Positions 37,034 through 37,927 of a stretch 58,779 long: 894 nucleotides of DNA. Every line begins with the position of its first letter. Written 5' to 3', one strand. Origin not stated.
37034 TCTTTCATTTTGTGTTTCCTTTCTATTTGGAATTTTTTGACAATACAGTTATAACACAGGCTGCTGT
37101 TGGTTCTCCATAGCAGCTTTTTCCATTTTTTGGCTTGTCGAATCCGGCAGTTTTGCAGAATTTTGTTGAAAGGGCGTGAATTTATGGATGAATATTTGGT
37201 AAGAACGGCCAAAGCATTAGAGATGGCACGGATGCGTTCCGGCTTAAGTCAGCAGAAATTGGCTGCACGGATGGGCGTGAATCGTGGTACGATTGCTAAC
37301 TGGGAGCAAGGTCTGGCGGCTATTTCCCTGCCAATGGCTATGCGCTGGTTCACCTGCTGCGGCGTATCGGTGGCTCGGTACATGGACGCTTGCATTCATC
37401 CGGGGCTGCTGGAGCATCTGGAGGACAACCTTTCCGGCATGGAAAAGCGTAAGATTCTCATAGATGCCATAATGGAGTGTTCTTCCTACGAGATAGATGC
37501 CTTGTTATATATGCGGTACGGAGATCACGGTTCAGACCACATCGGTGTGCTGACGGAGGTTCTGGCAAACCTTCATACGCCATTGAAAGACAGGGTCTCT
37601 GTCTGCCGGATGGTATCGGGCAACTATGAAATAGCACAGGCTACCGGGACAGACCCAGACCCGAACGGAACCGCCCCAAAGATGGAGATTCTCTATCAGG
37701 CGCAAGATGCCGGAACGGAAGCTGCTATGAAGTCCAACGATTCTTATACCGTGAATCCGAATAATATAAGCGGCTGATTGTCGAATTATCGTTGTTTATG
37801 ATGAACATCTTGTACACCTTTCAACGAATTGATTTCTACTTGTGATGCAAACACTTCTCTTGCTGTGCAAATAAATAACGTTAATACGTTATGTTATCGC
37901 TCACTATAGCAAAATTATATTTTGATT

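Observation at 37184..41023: Phage-plasmid architecture with two separate replicons and no integrase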

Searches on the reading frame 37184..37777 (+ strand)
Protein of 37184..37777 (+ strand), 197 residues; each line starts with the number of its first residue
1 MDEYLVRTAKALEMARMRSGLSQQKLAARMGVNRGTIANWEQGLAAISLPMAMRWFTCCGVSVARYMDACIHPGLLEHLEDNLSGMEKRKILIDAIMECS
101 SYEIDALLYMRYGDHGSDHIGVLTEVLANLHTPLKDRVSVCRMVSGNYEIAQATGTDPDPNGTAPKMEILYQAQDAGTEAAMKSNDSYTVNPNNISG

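Call 5: search_protein_families(library=pfam, proteins=[window:37184-37777:+], max_evalue=0.01)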
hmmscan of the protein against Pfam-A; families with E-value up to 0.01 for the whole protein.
window:37184-37777:+ (197 aa): 6 families
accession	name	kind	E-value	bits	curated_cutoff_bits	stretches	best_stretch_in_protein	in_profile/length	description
PF01381.28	HTH_3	-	4.1e-10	40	23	1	13-63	2-52/55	Helix-turn-helix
PF13560.12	HTH_31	-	4.8e-07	30.4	27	1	12-62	6-57/64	Helix-turn-helix domain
PF13384.12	HTH_23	-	0.00096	19.4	24.6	1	12-40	8-37/50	Homeodomain-like domain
PF12844.13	HTH_19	-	0.0037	17.6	30.2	1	10-43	2-35/64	Helix-turn-helix domain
PF13518.12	HTH_28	-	0.0089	16.5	25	0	16-43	8-35/52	Helix-turn-helix domain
PF17762.8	HTH_ParB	-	0.0097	16.5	22.6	0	7-39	7-39/102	ParB HTH domain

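Call 35: search_protein_families(library=phrogs, proteins=[window:37184-37777:+], max_evalue=0.001)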
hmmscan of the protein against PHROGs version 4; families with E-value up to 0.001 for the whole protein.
window:37184-37777:+ (197 aa): 11 families
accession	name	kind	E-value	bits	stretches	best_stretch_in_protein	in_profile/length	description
phrog_2328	-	transcription regulation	3.2e-09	37.6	1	12-63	20-71/128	transcriptional repressor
phrog_1373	-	transcription regulation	1.3e-08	36.1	1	8-63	64-119/166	transcriptional regulator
phrog_8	-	transcription regulation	5.4e-08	33.7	1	11-69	165-218/346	transcriptional regulator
phrog_4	-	transcription regulation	2.5e-06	27.7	1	11-63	140-188/400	transcriptional repressor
phrog_2104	-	unknown function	3.2e-06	28.3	1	10-43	42-75/103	-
phrog_3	-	transcription regulation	1e-05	26.5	1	8-55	89-133/430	transcriptional repressor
phrog_7950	-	transcription regulation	2.4e-05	25.3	1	8-43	8-43/68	transcriptional repressor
phrog_2439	-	transcription regulation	5.1e-05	23.3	1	10-55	10-55/367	transcriptional regulator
phrog_5823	-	transcription regulation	0.00021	21.6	1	9-54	8-54/404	transcriptional regulator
phrog_955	-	DNA, RNA and nucleotide metabolism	0.00027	21.7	1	11-47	28-64/142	HTH DNA binding protein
phrog_2967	-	transcription regulation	0.00061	20.4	1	7-47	10-50/225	transcriptional regulator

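Call 68: search_protein_families(library=ncbifam, proteins=[window:37184-37777:+], max_evalue=0.001)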
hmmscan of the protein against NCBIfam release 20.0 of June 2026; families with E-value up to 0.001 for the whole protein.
window:37184-37777:+ (197 aa): 5 families
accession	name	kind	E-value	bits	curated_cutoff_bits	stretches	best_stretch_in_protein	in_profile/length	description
TIGR03070.1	couple_hipB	subfamily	5.8e-06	26.2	71.65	1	10-58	5-53/58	type II toxin-antitoxin system Y4mF family antitoxin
NF041951.1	phage_RstR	subfamily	0.00018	21.8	80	1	8-54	3-49/108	RstR family transcriptional repressor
NF003162.0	PRK04140.1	equivalog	0.00021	20.4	263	1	9-68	128-187/317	transcriptional regulator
TIGR02607.1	antidote_HigA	equivalog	0.00075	19.3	47.7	0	20-66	20-66/81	HigA family addiction module antitoxin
NF007271.0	PRK09726.1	equivalog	0.00095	19.1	79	0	8-43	13-48/88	type II toxin-antitoxin system antitoxin HipB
